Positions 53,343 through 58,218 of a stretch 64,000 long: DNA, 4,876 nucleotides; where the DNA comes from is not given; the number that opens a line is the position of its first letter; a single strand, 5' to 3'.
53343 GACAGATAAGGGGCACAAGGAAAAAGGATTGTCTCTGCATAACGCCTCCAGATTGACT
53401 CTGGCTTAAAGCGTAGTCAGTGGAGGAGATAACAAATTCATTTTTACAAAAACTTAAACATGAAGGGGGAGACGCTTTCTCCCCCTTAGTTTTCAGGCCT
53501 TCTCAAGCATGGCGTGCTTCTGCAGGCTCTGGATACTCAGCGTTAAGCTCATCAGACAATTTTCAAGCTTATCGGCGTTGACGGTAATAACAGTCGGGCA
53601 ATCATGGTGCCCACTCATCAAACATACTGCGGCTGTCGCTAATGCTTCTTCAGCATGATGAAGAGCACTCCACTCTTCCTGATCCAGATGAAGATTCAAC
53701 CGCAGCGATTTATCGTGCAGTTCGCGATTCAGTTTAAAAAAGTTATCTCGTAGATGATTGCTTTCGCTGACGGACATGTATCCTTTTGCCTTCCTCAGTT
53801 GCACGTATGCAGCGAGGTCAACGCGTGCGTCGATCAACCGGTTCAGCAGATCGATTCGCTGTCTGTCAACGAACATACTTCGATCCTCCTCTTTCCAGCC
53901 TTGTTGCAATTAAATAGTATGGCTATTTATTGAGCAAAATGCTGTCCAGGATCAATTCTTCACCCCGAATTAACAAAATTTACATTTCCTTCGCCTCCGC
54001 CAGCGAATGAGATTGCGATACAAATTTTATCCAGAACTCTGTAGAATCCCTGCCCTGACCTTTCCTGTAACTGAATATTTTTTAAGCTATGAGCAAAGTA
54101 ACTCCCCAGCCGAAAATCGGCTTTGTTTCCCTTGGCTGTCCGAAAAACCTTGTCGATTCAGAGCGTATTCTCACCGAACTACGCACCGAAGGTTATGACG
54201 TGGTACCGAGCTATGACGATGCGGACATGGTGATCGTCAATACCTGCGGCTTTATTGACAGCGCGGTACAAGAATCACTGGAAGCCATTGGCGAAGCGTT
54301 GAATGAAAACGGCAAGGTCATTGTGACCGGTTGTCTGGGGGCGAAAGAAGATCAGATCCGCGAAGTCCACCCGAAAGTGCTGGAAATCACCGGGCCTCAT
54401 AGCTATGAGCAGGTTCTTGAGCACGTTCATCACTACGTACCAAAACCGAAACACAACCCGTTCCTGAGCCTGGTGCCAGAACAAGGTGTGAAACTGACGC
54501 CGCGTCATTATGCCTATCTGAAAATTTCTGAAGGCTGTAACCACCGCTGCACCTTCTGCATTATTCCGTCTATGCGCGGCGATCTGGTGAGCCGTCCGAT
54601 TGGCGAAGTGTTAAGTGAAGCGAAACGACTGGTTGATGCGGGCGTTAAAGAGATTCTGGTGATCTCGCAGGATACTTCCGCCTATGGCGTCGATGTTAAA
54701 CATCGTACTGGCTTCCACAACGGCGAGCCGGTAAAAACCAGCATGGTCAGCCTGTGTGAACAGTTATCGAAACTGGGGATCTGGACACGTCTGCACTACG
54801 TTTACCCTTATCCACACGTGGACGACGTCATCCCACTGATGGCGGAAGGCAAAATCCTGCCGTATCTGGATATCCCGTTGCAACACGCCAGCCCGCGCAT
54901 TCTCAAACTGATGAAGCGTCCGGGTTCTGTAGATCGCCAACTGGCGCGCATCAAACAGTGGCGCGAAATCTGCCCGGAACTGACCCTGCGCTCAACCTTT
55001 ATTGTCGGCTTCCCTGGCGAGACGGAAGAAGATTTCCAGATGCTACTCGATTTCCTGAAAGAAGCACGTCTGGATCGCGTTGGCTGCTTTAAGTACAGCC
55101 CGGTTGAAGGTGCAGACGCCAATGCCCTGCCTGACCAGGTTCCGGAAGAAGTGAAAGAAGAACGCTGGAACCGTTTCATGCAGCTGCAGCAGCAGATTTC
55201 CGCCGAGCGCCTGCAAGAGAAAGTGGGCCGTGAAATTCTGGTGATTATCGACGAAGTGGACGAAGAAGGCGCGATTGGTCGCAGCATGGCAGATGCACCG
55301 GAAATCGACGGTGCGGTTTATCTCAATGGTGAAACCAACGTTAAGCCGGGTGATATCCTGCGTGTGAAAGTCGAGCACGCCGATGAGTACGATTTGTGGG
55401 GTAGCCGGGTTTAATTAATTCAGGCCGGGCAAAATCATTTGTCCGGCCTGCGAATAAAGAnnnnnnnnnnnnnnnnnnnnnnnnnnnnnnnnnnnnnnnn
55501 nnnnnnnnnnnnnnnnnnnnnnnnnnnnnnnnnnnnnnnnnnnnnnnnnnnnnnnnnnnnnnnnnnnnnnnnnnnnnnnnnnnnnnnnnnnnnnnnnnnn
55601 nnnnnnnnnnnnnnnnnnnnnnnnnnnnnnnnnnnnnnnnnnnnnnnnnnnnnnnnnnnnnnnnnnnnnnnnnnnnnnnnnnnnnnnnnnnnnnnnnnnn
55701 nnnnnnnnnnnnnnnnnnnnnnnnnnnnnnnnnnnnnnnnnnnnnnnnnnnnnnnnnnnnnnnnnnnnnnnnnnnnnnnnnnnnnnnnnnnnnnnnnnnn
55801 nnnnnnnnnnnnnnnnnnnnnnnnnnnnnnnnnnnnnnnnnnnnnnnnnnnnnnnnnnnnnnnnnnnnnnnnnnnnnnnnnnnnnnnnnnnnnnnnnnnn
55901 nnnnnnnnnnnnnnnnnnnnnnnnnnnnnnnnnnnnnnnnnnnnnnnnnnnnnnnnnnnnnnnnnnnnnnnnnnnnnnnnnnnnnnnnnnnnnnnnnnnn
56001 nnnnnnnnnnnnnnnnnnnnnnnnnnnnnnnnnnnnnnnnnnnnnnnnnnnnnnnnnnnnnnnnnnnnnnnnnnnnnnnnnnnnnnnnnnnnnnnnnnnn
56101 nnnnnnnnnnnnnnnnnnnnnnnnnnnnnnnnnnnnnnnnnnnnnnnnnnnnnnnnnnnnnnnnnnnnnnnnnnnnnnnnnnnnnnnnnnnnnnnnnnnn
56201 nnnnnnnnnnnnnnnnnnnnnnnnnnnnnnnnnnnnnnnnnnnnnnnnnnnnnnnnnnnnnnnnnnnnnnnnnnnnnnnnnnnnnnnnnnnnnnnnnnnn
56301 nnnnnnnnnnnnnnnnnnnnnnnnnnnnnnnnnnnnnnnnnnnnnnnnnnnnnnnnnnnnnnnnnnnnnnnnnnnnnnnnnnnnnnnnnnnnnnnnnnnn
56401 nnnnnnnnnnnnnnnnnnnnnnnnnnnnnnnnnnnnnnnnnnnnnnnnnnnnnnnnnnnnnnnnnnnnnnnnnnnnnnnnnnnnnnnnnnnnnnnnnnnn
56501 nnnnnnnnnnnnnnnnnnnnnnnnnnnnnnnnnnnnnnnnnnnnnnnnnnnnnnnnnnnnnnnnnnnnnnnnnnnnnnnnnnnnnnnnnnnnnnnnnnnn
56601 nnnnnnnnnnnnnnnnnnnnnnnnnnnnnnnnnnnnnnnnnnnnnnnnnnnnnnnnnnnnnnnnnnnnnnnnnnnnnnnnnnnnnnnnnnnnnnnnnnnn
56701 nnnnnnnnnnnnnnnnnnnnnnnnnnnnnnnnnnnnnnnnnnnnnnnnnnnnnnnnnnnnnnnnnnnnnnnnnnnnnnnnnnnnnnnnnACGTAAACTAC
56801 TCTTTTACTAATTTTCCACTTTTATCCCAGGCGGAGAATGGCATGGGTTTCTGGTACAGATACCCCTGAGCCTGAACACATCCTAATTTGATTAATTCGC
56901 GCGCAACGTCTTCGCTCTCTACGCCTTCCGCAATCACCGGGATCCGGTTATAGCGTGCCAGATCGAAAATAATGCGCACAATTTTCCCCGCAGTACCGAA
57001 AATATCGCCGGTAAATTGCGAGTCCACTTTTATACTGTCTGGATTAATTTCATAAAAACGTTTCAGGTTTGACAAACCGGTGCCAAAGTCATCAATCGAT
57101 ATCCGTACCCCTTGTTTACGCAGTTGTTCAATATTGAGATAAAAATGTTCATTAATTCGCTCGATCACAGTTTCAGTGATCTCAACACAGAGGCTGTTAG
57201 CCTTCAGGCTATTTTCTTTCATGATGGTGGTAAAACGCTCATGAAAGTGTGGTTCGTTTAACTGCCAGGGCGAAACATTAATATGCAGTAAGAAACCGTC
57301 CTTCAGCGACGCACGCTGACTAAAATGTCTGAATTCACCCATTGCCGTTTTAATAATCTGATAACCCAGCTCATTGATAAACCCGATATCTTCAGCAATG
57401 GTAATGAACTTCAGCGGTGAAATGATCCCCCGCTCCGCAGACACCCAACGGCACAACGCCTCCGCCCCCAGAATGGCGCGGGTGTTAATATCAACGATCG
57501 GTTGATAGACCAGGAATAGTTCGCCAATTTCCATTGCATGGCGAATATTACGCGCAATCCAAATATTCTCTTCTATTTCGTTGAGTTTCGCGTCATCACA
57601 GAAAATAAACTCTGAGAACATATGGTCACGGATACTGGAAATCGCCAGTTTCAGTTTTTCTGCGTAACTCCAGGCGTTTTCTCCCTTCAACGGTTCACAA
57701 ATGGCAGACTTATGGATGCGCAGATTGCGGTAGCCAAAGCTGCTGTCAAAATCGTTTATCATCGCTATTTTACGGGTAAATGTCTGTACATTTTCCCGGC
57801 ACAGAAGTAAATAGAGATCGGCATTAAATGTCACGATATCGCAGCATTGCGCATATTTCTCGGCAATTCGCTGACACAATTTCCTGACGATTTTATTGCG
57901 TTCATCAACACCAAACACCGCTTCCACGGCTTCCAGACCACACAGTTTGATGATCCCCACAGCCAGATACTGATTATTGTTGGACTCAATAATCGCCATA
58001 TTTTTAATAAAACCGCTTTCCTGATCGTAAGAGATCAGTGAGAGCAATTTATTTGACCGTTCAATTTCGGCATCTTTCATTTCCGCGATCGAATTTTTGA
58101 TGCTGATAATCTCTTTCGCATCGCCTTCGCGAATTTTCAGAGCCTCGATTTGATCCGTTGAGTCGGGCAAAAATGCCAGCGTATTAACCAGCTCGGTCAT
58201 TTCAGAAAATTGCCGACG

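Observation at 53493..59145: Adjacent GGDEF (dgcI) and EAL (pdeI) membrane sensors beside the biofilm regulator bssR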

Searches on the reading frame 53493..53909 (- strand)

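Call 3: search_protein_families(library=pfam, proteins=[window:53493-53909:-], max_evalue=0.01)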
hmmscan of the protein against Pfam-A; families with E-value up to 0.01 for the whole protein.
window:53493-53909:- (138 aa): 1 family
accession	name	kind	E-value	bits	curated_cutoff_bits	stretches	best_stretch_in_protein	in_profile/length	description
PF10799.13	YliH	-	2.5e-82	273.4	20.4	1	12-137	1-126/126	Biofilm formation protein (YliH/bssR)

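Call 4: search_protein_families(library=ncbifam, proteins=[window:53493-53909:-], max_evalue=0.01)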
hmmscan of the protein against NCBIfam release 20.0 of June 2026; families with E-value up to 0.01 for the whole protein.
window:53493-53909:- (138 aa): 1 family
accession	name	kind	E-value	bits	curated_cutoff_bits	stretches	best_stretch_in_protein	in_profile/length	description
NF008959.0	PRK12302.1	equivalog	2.5e-78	260.2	191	1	12-138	1-127/127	biofilm formation regulator BssR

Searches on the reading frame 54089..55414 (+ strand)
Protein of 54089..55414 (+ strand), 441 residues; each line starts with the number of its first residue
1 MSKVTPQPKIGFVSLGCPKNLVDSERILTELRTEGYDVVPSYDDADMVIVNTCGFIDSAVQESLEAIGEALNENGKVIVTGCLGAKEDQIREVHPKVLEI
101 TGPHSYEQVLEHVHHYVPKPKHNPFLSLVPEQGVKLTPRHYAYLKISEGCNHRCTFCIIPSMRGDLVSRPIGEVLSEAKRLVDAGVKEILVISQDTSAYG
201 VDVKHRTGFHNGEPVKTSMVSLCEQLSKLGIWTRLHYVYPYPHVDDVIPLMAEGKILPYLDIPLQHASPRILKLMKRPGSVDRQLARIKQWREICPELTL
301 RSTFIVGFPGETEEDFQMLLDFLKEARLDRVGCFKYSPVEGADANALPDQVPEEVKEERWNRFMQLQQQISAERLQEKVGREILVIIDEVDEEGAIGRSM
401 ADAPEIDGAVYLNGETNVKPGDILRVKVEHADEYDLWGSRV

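Call 3: search_protein_families(library=pfam, proteins=[window:54089-55414:+], max_evalue=0.01)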
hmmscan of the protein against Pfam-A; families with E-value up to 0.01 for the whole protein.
window:54089-55414:+ (441 aa): 3 families
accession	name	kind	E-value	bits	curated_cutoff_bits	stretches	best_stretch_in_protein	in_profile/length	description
PF04055.27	Radical_SAM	-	1.1e-27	97.7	29.5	1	145-323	2-166/166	Radical SAM superfamily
PF18693.7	TRAM_2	-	1.4e-21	76.8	27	1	379-441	1-63/63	TRAM domain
PF00919.26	UPF0004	-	1.5e-21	76.7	27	1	9-96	1-92/98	Uncharacterized protein family UPF0004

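Call 4: search_protein_families(library=ncbifam, proteins=[window:54089-55414:+], max_evalue=0.01)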
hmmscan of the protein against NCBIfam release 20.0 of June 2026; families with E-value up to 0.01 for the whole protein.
window:54089-55414:+ (441 aa): 19 families
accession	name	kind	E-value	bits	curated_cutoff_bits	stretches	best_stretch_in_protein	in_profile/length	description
TIGR01125.1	TIGR01125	equivalog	2.5e-202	672.7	356.95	1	9-438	1-432/432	30S ribosomal protein S12 methylthiotransferase RimO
TIGR00089.1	TIGR00089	subfamily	6.8e-110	367.8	251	1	9-438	1-429/429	MiaB/RimO family radical SAM methylthiotransferase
TIGR01579.1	MiaB-like-C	equivalog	4.8e-70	236.9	357.05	1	12-395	1-388/416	tRNA (N(6)-L-threonylcarbamoyladenosine(37)-C(2))-methylthiotransferase MtaB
TIGR01574.1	miaB-methiolase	equivalog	4.4e-69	233.6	355.3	1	13-438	5-434/437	tRNA (N6-isopentenyl adenosine(37)-C2)-methylthiotransferase MiaB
TIGR01578.1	MiaB-like-B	hypoth_equivalog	1.3e-64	218.5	314.7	1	13-435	5-415/421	tRNA (N(6)-L-threonylcarbamoyladenosine(37)-C(2))-methylthiotransferase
NF010916.0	PRK14336.1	equivalog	7.4e-41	140.3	606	1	9-434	3-406/418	tRNA (N6-isopentenyl adenosine(37)-C2)-methylthiotransferase MiaB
TIGR04014.1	B12_SAM_MJ_0865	equivalog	2.8e-19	69.2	360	1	142-354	161-364/434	methyl-coenzyme M reductase glutamine C-methyltransferase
TIGR04013.1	B12_SAM_MJ_1487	hypoth_equivalog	5.5e-16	58.4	251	1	139-357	149-367/382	TIGR04013 family B12-binding domain/radical SAM domain-containing protein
TIGR04479.1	bcpD_PhpK_rSAM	subfamily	4.8e-10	38.4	600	2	265-328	350-411/504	PhpK family radical SAM P-methyltransferase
NF040542.1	rSAM_RCCLKC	equivalog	9.9e-07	28.2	450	1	105-330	141-354/423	arsinothricin biosynthesis radical SAM protein ArsL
NF053743.1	LipS2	equivalog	1e-05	25.1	270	0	260-348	130-214/292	LipS2 family lipoyl synthase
NF040546.1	rSAM_CUAEP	equivalog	1.1e-05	24.4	500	1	105-189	135-220/468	CUAEP/CCAEP-tail radical SAM (seleno)protein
TIGR03471.1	HpnJ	equivalog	3.6e-05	22.8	577.6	1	141-328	197-367/472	hopanoid biosynthesis associated radical SAM protein HpnJ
TIGR04295.1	B12_rSAM_oligo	hypoth_equivalog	0.00012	20.9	400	1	142-192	201-251/422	TIGR04295 family B12-binding domain-containing radical SAM protein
TIGR03904.1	SAM_YgiQ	equivalog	0.00012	20.8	462.35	0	259-339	437-520/558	YgiQ family radical SAM protein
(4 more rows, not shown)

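Call 72: find_related_loci(query=window:54089-55414:+, collection=genome_contigs, flank=8000)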
Query window:54089-55414:+ (441 aa) in genome_contigs; peptide patterns used: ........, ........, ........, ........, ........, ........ (x = any residue, [..] = any of these).
600 stretches matched a pattern (row limit reached: there are more); 588 encode a relative of the query (tblastn E <= 1e-3); the best 80 are kept; 80 distinct loci.
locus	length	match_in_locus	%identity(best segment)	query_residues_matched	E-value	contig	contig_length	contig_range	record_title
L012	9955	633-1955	100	1-441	0e+0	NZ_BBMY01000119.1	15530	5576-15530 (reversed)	Escherichia albertii NBRC 107761 = DSM 17582 strain NBRC 107761, whole genome shotgun sequence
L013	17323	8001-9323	97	1-441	0e+0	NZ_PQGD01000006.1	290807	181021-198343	Superficieibacter electus strain BP-1 NODE_6_length_290807_cov_33.1693, whole genome shotgun sequence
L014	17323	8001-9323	96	1-441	0e+0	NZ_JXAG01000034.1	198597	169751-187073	Enterobacter sp. Bisph1 contig034, whole genome shotgun sequence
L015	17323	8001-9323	95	1-441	0e+0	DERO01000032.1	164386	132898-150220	MAG TPA_asm: Leclercia adecarboxylata isolate UBA3338 UBA3338_contig_228, whole genome shotgun sequence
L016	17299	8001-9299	97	9-441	0e+0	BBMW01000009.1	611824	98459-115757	Citrobacter werkmanii NBRC 105721 DNA, contig: CIWKM09, whole genome shotgun sequence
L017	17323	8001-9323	93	1-441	0e+0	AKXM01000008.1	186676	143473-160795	Enterobacter sp. Ag1 Contig9, whole genome shotgun sequence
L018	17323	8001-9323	92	1-441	0e+0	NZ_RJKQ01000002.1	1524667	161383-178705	Enterobacter sp. BIGb0383 Ga0304806_102, whole genome shotgun sequence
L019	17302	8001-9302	89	8-441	0e+0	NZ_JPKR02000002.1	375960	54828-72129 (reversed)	Tatumella morbirosei strain LMG 23360 Contig2, whole genome shotgun sequence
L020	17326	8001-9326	88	1-441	0e+0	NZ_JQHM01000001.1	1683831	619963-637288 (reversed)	Pectobacterium betavasculorum strain NCPPB 2795 ID_1, whole genome shotgun sequence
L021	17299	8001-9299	90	9-441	0e+0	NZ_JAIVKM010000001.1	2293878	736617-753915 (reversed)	Mangrovibacter yixingensis strain SaN21-3 SaN21-3_ctg001, whole genome shotgun sequence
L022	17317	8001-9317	87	3-441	0e+0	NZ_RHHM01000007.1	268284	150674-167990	Erwinia psidii strain IBSBF 435 scaffold_7, whole genome shotgun sequence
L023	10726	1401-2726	87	1-441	0e+0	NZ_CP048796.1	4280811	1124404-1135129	Providencia vermicola strain P8538 chromosome, complete genome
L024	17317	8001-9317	85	1-438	0e+0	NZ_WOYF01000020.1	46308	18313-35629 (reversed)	Budvicia diplopodorum strain D9 Scaffold20_1, whole genome shotgun sequence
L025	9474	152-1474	83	1-441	0e+0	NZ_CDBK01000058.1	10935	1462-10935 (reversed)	Aeromonas caviae strain CECT 838, whole genome shotgun sequence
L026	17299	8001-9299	81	9-441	0e+0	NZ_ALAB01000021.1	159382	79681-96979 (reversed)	Alishewanella aestuarii B11 155.AEST.1_21, whole genome shotgun sequence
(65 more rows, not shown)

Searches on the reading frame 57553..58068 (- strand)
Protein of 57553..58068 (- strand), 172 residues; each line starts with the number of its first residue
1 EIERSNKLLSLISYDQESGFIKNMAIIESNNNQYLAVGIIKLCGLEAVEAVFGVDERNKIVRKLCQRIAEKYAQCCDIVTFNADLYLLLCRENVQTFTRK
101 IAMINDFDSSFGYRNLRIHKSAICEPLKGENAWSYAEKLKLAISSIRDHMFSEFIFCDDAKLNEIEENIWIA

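Call 42: search_solved_structures(query=A4, max_evalue=10, show_alignments=2)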
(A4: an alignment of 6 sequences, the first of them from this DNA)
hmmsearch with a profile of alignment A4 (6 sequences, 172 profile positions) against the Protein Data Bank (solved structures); distinct sequences matched with E-value up to 10: 3.
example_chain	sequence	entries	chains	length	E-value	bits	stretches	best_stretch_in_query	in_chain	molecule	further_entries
9e5c_3h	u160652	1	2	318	0.34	13.8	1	17-58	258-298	Cyclophilin type peptidyl-prolyl cis-trans isomerase, putative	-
3mtk_A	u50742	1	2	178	0.37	13.7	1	40-101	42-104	Diguanylate cyclase/phosphodiesterase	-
3ohp_A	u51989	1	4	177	1.5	11.7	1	47-137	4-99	Hypoxanthine phosphoribosyltransferase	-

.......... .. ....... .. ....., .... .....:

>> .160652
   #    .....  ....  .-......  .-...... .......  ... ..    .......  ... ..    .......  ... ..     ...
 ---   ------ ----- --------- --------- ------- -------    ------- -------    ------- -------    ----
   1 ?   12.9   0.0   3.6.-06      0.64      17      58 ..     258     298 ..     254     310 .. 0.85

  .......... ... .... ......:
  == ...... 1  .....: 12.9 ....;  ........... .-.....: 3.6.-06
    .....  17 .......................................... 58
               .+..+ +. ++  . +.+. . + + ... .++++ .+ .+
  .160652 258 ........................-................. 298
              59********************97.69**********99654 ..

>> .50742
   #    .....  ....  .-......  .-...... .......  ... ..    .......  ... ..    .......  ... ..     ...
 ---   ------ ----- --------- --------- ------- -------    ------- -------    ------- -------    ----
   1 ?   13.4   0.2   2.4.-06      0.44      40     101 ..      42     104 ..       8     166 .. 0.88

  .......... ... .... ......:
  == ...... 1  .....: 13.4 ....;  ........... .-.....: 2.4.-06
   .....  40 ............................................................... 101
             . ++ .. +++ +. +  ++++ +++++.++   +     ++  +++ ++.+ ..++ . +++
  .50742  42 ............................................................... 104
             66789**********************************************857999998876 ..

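Call 49: predict_structure(alignment_id=A4)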
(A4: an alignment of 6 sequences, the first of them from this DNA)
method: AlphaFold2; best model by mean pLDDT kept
length: 172 residues; sequences in the alignment: 6
mean_pLDDT: 58.9   pTM: 0.58
mean pLDDT of the five models: 58.9, 58.2, 58.2, 50.9, 49.3
residues with pLDDT >= 90: 0; 70-90: 67; 50-70: 50; < 50: 55
segments of 3 or more residues with pLDDT < 50: 1-23, 129-133, 147-172
pLDDT, mean of each block of 10 residues (from residue 1): 31 37 51 66 76 84 83 79 75 73 59 68 55 49 49 38 34 26
secondary structure, 60 per line:
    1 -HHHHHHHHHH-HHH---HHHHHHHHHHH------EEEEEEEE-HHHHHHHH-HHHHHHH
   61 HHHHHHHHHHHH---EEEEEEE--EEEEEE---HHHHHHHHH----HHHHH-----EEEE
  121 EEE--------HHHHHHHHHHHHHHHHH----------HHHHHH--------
elements in order: H2-11 H19-29 E36-43 H45-52 H54-72 E76-82 E85-90 H94-102 H107-111 E117-123 H132-148 H159-164

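Call 52: fold_search(model_id=the predicted structure, library=pdb)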
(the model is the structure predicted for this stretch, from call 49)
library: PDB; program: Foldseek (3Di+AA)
matches with E <= 10: 1215; with E <= 0.001: 49
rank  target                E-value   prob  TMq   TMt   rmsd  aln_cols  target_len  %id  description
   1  6zxb_A                1.0e-05  1.00  0.58  0.36   4.2       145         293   12  Diguanylate cyclase DgcR (I-site mutant) in native state (released 2021-03-31)
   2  4zmm_B                5.2e-05  1.00  0.58  0.61   4.6       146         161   10  GGDEF domain of Dcsbis complexed with c-di-GMP (released 2016-05-04)
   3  4zvf                  5.5e-05  1.00  0.55  0.57   5.5       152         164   11  Crystal structure of GGDEF domain of the E. coli DosC - form II (GTP-alpha-S-bound) (released 2015-11-11)
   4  6d9m                  8.8e-05  1.00  0.50  0.29   4.5       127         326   12  T4-Lysozyme fusion to Geobacter GGDEF (released 2019-04-10)
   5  6et7_B                1.0e-04  1.00  0.52  0.16  10.3       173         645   10  Activated heterodimer of the bacteriophytochrome regulated diguanylyl cyclase variant - S505V A526V - from Idiomarina  (released 2018-06-13)
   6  6zxm_A                1.2e-04  1.00  0.58  0.36   4.4       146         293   13  Diguanylate cyclase DgcR in complex with c-di-GMP (released 2021-03-31)
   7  3mtk_A                1.2e-04  1.00  0.50  0.52   3.6       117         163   14  X-Ray Structure of Diguanylate cyclase/phosphodiesterase from Caldicellulosiruptor saccharolyticus, Northeast Structur (released 2010-06-02)
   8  4zmm_A                1.5e-04  1.00  0.54  0.56   5.1       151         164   10  GGDEF domain of Dcsbis complexed with c-di-GMP (released 2016-05-04)
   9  4zve                  1.9e-04  1.00  0.54  0.57   5.3       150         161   11  Crystal structure of GGDEF domain of the E. coli DosC - form I (apo-form) (released 2015-11-11)
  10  3hvw                  2.1e-04  1.00  0.50  0.53   4.8       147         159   14  Crystal Structure of the GGDEF domain of the PA2567 protein from Pseudomonas aeruginosa, Northeast Structural Genomics C (released 2009-06-23)
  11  4zvg_B                2.2e-04  1.00  0.57  0.59   4.9       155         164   11  Crystal structure of GGDEF domain of the E. coli DosC - form III (released 2015-11-11)
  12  9bgv_A                2.2e-04  1.00  0.57  0.15   5.2       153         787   14  DosP R97A straight form (released 2024-11-20)
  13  6hbz_B                2.2e-04  1.00  0.56  0.38   5.5       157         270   11  Bdellovibrio bacteriovorus DgcB Full-length (released 2019-08-28)
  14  9bkv_B                2.4e-04  1.00  0.58  0.15  11.6       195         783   14  DosP R97A bent form (released 2024-11-20)
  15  9g86_A                2.5e-04  1.00  0.57  0.24   4.0       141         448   13  Structure of Response regulator PleD in complex with c-diGMP and pppGpp (released 2025-08-06)
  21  3mtk_B                3.3e-04  1.00  0.54  0.56   3.9       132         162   14  X-Ray Structure of Diguanylate cyclase/phosphodiesterase from Caldicellulosiruptor saccharolyticus, Northeast Structur (released 2010-06-02)
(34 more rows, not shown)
